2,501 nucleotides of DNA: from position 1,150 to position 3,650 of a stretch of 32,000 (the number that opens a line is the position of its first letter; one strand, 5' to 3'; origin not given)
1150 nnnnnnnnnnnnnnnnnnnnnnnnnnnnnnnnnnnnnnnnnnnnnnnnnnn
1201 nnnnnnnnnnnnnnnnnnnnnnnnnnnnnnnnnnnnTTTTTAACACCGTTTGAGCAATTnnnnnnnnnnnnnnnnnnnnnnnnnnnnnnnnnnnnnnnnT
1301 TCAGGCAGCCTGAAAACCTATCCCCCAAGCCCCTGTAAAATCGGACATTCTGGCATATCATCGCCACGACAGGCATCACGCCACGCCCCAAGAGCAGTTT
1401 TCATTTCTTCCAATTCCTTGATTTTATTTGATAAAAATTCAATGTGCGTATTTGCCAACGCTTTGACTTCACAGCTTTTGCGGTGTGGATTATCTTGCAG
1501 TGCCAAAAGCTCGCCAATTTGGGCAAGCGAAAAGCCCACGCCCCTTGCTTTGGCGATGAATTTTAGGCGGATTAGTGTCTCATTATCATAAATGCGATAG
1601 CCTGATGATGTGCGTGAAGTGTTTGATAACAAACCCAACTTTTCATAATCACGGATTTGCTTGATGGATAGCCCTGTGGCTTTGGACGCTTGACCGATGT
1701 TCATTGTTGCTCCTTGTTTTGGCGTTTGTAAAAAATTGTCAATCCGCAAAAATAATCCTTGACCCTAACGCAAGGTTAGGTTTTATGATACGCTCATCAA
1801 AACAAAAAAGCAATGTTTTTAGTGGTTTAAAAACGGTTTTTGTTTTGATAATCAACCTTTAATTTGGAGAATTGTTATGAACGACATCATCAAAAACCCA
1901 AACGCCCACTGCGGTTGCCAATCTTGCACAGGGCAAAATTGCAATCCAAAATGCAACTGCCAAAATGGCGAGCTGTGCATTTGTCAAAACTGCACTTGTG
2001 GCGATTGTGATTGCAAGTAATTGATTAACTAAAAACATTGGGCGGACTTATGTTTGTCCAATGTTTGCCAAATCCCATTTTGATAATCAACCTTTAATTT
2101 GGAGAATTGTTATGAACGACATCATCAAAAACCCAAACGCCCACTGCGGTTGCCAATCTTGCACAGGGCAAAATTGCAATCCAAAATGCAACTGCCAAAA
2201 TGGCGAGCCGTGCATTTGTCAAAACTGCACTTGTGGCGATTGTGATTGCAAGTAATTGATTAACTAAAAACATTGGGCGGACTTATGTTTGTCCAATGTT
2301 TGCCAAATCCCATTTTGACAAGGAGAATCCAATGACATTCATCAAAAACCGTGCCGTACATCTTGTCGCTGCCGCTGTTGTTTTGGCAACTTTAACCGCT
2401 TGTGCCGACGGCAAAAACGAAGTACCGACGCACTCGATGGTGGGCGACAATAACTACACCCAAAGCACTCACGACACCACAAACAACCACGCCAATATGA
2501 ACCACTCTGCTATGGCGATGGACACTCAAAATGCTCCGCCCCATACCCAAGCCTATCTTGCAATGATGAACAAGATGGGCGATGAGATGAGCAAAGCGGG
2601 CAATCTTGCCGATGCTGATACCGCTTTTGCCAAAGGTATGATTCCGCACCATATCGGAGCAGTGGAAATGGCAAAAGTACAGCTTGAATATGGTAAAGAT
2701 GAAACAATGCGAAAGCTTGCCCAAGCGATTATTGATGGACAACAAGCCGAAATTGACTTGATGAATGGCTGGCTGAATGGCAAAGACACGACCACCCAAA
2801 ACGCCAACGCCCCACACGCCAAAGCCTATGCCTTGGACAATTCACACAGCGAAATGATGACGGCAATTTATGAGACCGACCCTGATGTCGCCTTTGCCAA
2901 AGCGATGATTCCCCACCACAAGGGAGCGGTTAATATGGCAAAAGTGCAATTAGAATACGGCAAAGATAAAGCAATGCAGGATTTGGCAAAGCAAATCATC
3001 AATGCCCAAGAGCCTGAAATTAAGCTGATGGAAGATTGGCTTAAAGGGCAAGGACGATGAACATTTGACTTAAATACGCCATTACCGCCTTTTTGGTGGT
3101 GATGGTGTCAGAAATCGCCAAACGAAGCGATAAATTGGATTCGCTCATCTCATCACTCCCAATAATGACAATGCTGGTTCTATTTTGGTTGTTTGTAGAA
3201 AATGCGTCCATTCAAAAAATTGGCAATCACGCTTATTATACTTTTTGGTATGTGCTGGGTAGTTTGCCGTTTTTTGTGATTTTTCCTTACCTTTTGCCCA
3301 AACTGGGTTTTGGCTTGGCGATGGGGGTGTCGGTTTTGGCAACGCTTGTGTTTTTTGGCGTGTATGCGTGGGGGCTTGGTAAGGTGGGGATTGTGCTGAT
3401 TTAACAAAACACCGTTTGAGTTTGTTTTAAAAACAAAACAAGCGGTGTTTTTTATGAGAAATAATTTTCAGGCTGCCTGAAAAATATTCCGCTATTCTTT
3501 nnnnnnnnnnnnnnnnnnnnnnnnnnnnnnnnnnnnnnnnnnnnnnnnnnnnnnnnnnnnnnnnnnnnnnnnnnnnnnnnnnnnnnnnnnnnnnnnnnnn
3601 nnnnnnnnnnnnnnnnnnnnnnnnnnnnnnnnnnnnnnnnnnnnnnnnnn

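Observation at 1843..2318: Recent tandem amplification of the metallothionein-like gene (2 x 235 bp), hidden by the ORF track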

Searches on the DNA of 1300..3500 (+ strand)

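Call 10: search_dna_similar(query=window:1300-3500:+, collection=plasmids, mode=near)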
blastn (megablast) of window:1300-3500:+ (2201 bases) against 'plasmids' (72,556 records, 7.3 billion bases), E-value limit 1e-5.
Records with a match: 2; places in all: 2; records where one place covers at least 80% of the query: 0.
Best place of each record, by identity: >=99% 1; 90-95% 1.
By first word of the organism name: Glaesserella 1; Pasteurella 1.
By predicted mobility (MOB-suite, as given by PLSDB): non-mobilizable 2.
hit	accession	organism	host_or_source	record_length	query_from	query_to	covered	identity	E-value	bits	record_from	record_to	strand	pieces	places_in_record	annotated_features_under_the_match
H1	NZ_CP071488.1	Glaesserella parasuis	swine,pig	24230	14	1746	79%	91.8%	0e+0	2441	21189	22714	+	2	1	DUF305 domain-containing protein | Cu(I)-responsive transcriptional regulator | hypothetical protein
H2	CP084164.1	Pasteurella multocida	rabbit,mixed culture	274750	2167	2201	2%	100.0%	3e-7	66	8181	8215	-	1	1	Cd(II)/Pb(II)-responsive transcriptional regulator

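Call 11: get_annotated_region(hit=H1, flank=8000)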
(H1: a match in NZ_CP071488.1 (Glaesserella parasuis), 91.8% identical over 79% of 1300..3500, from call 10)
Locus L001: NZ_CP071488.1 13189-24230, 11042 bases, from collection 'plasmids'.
description: Glaesserella parasuis strain YHP1818 plasmid unnamed, complete sequence
organism: Glaesserella parasuis (NCBI taxid 738)
taxonomy: Bacteria; Pseudomonadota; Gammaproteobacteria; Pasteurellales; Pasteurellaceae; Glaesserella; Glaesserella parasuis
host: -; source: swine,pig; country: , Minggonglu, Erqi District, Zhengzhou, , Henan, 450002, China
typing (MOB-suite, as given by PLSDB): non-mobilizable
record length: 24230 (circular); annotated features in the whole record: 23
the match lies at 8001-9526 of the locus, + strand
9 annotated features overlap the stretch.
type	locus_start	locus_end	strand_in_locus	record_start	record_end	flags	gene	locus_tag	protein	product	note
CDS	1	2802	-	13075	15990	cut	-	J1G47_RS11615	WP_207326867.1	type III restriction-modification system endonuclease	-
CDS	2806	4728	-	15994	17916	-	-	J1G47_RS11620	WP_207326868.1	site-specific DNA-methyltransferase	-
CDS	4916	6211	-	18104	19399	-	-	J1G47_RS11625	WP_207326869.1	ATP-binding protein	-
CDS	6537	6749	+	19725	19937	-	-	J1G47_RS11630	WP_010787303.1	hypothetical protein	-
CDS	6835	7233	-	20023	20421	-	-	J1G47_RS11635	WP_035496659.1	MerR family transcriptional regulator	GO:0006355 - regulation of DNA-templated transcription [Evidence IEA]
CDS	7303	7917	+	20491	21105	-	-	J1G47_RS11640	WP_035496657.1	cation diffusion facilitator family transporter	-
CDS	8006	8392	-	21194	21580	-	-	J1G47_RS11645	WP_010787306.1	Cu(I)-responsive transcriptional regulator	-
CDS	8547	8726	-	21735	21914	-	-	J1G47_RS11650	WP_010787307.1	hypothetical protein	-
CDS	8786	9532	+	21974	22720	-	-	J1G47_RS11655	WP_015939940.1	DUF305 domain-containing protein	-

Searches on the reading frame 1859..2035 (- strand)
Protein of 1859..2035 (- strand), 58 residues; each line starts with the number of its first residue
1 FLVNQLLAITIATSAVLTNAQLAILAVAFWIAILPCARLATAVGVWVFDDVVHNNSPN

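Call 22: list_cluster_members(proteins=[window:2112-2252:+, window:1877-2017:+, window:1859-2035:-, window:2094-2270:-, window:2332-3057:+, window:8357-9073:+, window:1318-1746:-, window:13826-16048:-, window:25026-26711:-, window:23544-24767:+])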
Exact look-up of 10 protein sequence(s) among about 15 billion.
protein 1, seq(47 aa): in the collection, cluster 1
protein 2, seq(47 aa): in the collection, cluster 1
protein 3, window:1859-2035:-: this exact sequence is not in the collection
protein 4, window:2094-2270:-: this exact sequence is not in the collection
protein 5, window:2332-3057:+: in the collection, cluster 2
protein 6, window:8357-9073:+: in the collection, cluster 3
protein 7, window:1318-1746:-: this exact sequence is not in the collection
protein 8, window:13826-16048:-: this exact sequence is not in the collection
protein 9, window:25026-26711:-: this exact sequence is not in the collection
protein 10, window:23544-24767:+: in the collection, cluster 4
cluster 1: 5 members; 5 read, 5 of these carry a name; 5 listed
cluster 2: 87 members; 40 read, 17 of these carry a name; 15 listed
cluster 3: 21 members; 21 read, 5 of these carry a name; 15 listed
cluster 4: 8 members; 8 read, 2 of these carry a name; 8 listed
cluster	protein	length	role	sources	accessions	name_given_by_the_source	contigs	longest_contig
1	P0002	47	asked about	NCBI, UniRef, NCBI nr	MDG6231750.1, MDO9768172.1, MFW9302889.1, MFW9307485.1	hypothetical protein Q7506_09820 [Glaesserella parasuis] | Metallothionein n=1 Tax=Moraxella nasicaprae TaxID=2904122 RepID=A0ABY6F2U5_9GAMM | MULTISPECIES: hypothetical protein [Moraxella]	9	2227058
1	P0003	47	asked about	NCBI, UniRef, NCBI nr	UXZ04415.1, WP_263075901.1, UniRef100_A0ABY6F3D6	hypothetical protein [Moraxella nasicaprae] | Metallothionein n=1 Tax=Moraxella nasicaprae TaxID=2904122 RepID=A0ABY6F3D6_9GAMM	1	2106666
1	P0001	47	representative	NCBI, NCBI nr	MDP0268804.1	hypothetical protein Q7279_07820 [Glaesserella parasuis] | hypothetical protein [Glaesserella parasuis]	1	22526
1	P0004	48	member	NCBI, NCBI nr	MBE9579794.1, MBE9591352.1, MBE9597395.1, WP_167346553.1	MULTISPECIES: hypothetical protein [Moraxella]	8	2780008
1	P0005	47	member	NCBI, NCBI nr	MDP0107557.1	hypothetical protein Q7358_08660 [Glaesserella parasuis] | hypothetical protein [Glaesserella parasuis]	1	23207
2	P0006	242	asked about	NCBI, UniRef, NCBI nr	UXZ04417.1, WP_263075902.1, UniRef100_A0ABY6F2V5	CopM family metallochaperone [Moraxella nasicaprae] | DUF305 domain-containing protein n=1 Tax=Moraxella nasicaprae TaxID=2904122 ... | DUF305 domain-containing protein [Moraxella nasicaprae]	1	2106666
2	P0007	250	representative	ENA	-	-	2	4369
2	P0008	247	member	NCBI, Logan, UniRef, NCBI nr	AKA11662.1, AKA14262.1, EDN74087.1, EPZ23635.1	hypothetical protein MHA_1154 [Mannheimia haemolytica PHL213] | CopM family metallochaperone n=1 Tax=Pasteurellaceae TaxID=712 RepID=UPI0001594C65 | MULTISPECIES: DUF305 domain-containing protein [Pasteurellaceae]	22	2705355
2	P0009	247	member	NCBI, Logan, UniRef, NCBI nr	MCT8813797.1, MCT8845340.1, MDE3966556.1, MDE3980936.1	DUF305 domain-containing protein [Glaesserella parasuis] | CopM family metallochaperone n=1 Tax=Glaesserella parasuis TaxID=738 RepID=UPI0009E5E071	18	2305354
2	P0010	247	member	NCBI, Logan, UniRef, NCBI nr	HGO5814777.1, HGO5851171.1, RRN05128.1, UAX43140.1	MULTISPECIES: CopM family metallochaperone [Pasteurellaceae] | DUF305 domain-containing protein n=1 Tax=Bibersteinia trehalosi TaxID=47735 ... | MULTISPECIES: DUF305 domain-containing protein [Pasteurellaceae]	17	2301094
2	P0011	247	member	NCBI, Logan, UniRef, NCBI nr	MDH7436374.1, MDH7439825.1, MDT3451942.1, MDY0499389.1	CopM family metallochaperone [Pasteurella multocida] | DUF305 domain-containing protein n=1 Tax=Pasteurella multocida TaxID=747 ... | DUF305 domain-containing protein [Pasteurella multocida]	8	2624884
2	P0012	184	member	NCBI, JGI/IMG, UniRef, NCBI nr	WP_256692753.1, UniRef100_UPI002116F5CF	CopM family metallochaperone [Histophilus somni] | uncharacterized protein (DUF305 family) | CopM family metallochaperone n=2 Tax=Pasteurellaceae TaxID=712 RepID=UPI002116F5CF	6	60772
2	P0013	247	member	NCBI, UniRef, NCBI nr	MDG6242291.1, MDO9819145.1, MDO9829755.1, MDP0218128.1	DUF305 domain-containing protein [Glaesserella parasuis] | CopM family metallochaperone n=1 Tax=Glaesserella parasuis TaxID=738 RepID=UPI0024372180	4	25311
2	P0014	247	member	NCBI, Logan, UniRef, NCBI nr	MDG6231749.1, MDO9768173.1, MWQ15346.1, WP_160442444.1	DUF305 domain-containing protein [Glaesserella parasuis] | CopM family metallochaperone n=1 Tax=Glaesserella parasuis TaxID=738 RepID=UPI00136609BD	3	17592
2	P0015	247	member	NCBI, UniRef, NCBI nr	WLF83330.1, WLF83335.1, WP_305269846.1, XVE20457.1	DUF305 domain-containing protein [Moraxella sp. ZY210820] | CopM family metallochaperone n=1 Tax=unclassified Moraxella TaxID=2685852 ...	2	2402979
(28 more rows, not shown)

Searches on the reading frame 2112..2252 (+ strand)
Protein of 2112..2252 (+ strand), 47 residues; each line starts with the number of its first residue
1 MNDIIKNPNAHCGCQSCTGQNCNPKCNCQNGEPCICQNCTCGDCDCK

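Call 12: find_homologous_proteins(query=window:2112-2252:+, max_evalue=0.01)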
Query seq(47 aa) (47 aa): 1 proteins with E <= 0.01 among 1 candidates.
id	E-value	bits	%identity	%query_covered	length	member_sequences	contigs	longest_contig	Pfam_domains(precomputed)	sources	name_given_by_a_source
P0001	6.9e-22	94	98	100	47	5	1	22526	-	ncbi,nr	ncbi:hypothetical protein Q7279_07820 [Glaesserella parasuis]|nr:hypothetical protein [Glaesserella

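Call 16: find_related_loci(query=A1, collection=genome_contigs, flank=10000)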
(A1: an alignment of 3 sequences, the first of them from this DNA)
Query A1 (47 aa) in genome_contigs; peptide patterns used: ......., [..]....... (x = any residue, [..] = any of these).
600 stretches matched a pattern (row limit reached: there are more); 5 encode a relative of the query (tblastn E <= 1e-3); 5 distinct loci.
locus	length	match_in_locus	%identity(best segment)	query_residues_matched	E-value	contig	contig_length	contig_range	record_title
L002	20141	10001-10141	100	1-47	1e-27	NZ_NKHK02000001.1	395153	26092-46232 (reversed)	Moraxella sp. VT-16-12 NODE_1_length_395153_cov_539.367327, whole genome shotgun sequence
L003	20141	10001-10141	100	1-47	3e-26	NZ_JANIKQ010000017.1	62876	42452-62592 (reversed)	Neisseria dentiae strain 1292RC1 21462_28_17, whole genome shotgun sequence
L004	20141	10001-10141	100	1-47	3e-26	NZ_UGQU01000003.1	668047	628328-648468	Moraxella lacunata strain NCTC10359, whole genome shotgun sequence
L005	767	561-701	100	1-47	3e-27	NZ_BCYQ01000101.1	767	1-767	Moraxella oblonga NBRC 102422, whole genome shotgun sequence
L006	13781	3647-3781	67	3-47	5e-16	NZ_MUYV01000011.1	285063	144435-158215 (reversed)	Moraxella porci DSM 25326 strain CCUG 54912 54912T_ctg_0000011, whole genome shotgun sequence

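Call 23: search_protein_representatives(protein=window:2112-2252:+)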
Query: 47 residues. Proteins with E-value up to 0.001 (for the whole library): 1; up to 1e-10: 1; up to 1e-30: 0. The best 1 are listed.
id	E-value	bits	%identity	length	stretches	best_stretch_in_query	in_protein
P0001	2.2e-22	93.7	98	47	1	1-47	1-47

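Call 29: find_encoding_contigs(protein=window:2112-2252:+, flank=6000, max_places=10)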
Protein seq(47 aa) (47 aa): 8 contigs read that carry it; 8 places shown.
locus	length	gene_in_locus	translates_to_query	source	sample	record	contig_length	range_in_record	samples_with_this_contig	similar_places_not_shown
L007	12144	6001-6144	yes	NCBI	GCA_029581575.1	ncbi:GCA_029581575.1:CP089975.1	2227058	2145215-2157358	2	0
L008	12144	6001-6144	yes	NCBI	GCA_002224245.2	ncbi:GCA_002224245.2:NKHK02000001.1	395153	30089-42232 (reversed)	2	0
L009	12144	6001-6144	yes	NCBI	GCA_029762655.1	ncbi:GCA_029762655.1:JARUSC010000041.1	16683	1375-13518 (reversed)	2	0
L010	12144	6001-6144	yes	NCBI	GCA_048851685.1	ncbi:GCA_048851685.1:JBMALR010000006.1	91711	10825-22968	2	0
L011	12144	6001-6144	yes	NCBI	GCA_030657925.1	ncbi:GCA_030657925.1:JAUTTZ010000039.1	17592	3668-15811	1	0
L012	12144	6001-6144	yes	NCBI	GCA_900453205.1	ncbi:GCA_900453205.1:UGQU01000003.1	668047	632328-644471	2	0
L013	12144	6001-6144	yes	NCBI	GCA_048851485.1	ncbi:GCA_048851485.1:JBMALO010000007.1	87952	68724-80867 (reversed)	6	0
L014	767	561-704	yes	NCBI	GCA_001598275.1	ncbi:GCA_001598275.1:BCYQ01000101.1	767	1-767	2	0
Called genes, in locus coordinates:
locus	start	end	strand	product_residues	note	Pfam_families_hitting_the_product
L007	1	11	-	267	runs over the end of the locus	PF14903:WG_beta_rep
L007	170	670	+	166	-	PF00857:Isochorismatase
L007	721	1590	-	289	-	PF00126:HTH_1, PF03466:LysR_substrate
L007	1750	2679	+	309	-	PF00561:Abhydrolase_1, PF12146:Hydrolase_4, PF12697:Abhydrolase_6, PF20408:Abhydrolase_11 (faint)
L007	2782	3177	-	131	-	PF13411:MerR_1, PF00376:MerR, PF09278:MerR-DNA-bind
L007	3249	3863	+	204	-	PF01545:Cation_efflux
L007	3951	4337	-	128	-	PF00376:MerR, PF13411:MerR_1, PF09278:MerR-DNA-bind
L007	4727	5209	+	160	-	PF04214:DUF411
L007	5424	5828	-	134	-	PF00376:MerR, PF13411:MerR_1, PF09278:MerR-DNA-bind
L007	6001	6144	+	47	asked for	-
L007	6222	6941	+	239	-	PF03713:DUF305, PF13628:DUF4142 (weak), PF03713:DUF305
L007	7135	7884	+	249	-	PF03446:NAD_binding_2 (weak), PF03807:F420_oxidored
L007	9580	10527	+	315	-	PF00478:IMPDH (faint), PF03060:NMO, PF01070:FMN_dh (weak)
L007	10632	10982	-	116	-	PF01638:HxlR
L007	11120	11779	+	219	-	PF01370:Epimerase, PF05368:NmrA, PF13460:NAD_binding_10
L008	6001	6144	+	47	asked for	-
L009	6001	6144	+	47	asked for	-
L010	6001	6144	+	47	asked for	-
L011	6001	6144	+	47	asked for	-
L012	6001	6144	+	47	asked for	-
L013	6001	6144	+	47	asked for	-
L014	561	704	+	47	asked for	-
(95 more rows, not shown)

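Call 43: search_solved_structures(query=window:2112-2252:+, max_evalue=10, show_alignments=3)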
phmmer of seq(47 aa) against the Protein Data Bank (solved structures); distinct sequences matched with E-value up to 10: 0.

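Call 44: search_protein_families(library=pfam, proteins=[window:2112-2252:+], max_evalue=10)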
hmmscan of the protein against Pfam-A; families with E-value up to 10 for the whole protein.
seq(47 aa): 0 families

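Call 66: find_encoding_contigs(protein=P0004, flank=3000, max_places=8)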
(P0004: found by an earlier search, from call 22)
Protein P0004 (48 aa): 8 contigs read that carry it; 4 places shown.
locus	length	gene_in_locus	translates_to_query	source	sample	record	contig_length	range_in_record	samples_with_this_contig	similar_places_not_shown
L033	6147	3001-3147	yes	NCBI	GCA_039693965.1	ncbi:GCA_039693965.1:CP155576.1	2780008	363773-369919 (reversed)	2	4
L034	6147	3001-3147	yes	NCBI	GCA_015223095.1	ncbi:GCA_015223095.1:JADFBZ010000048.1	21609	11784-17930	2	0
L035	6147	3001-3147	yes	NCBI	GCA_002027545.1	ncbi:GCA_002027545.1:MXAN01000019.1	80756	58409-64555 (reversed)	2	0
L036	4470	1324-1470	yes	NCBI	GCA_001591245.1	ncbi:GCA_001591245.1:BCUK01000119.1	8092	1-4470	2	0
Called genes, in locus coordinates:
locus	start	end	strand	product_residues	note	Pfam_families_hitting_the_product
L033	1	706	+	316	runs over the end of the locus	PF13276:HTH_21, PF00665:rve, PF13683:rve_3, PF13333:rve_2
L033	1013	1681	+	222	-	PF14512:TM1586_NiRdase (faint), PF00881:Nitroreductase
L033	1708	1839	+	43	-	-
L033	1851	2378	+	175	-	PF08240:ADH_N, PF00107:ADH_zinc_N (weak)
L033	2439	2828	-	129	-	PF00376:MerR, PF13411:MerR_1, PF09278:MerR-DNA-bind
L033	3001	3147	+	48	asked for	-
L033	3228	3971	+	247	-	PF03713:DUF305, PF13628:DUF4142 (weak), PF03713:DUF305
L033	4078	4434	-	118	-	-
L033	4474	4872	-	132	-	PF13411:MerR_1, PF00376:MerR, PF09278:MerR-DNA-bind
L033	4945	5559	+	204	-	PF01545:Cation_efflux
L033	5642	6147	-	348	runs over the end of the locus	PF01758:SBF, PF13593:SBF_like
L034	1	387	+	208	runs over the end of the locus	PF00753:Lactamase_B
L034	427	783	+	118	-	-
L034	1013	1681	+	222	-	PF14512:TM1586_NiRdase (faint), PF00881:Nitroreductase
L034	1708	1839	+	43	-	-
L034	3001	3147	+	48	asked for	-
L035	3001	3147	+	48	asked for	-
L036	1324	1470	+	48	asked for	-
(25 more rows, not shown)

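Call 68: find_homologous_proteins(query=A3, max_evalue=1)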
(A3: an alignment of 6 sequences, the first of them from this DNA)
Query A3 (6 sequences) (47 aa, profile of the alignment): 3 proteins with E <= 1 among 7 candidates.
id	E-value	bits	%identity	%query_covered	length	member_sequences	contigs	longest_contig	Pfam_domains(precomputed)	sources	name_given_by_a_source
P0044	1.4e-25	107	67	96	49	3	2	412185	-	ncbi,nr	ncbi:hypothetical protein [Actinobacillus pleuropneumoniae]|nr:hypothetical protein [Actinobacillus 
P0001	1.5e-22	97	98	100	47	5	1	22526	-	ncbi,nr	ncbi:hypothetical protein Q7279_07820 [Glaesserella parasuis]|nr:hypothetical protein [Glaesserella 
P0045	1.1e-7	49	38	79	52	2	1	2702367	-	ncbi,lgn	-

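Call 70: find_encoding_contigs(protein=P0045, flank=5000, max_places=4)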
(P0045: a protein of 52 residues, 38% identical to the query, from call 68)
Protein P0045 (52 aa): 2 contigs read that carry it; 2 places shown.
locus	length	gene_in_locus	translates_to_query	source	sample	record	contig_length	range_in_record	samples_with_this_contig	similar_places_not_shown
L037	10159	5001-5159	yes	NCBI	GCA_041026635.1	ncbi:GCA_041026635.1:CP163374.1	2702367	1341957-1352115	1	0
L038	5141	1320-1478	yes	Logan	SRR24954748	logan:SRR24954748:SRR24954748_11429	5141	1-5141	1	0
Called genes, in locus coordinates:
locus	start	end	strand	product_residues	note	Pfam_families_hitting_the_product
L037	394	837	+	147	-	PF00436:SSB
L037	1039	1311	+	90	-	-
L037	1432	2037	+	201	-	PF00107:ADH_zinc_N, PF13602:ADH_zinc_N_2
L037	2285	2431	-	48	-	-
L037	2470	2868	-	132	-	PF13411:MerR_1, PF00376:MerR, PF09278:MerR-DNA-bind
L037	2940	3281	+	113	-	PF01545:Cation_efflux (faint)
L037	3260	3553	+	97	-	PF01545:Cation_efflux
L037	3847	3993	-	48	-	-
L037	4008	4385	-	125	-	PF01758:SBF, PF13593:SBF_like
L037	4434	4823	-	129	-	PF00376:MerR, PF13411:MerR_1, PF09278:MerR-DNA-bind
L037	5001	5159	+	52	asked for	-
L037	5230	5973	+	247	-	PF03713:DUF305, PF13628:DUF4142 (weak), PF03713:DUF305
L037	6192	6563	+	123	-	PF06993:DUF1304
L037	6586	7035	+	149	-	PF22381:Staph_reg_Sar_Rot (weak), PF12802:MarR_2, PF01047:MarR (weak), PF13463:HTH_27 (weak)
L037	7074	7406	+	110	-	PF00892:EamA (weak), PF00893:Multi_Drug_Res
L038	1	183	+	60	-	?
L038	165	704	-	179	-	PF01758:SBF, PF13593:SBF_like (weak)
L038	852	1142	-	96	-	PF00376:MerR, PF13411:MerR_1, PF09278:MerR-DNA-bind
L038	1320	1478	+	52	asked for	-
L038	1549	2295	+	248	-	PF03713:DUF305, PF13628:DUF4142 (weak), PF03713:DUF305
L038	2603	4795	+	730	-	PF19335:HMBD, PF00122:E1-E2_ATPase, PF00702:Hydrolase, PF08282:Hydrolase_3 (faint)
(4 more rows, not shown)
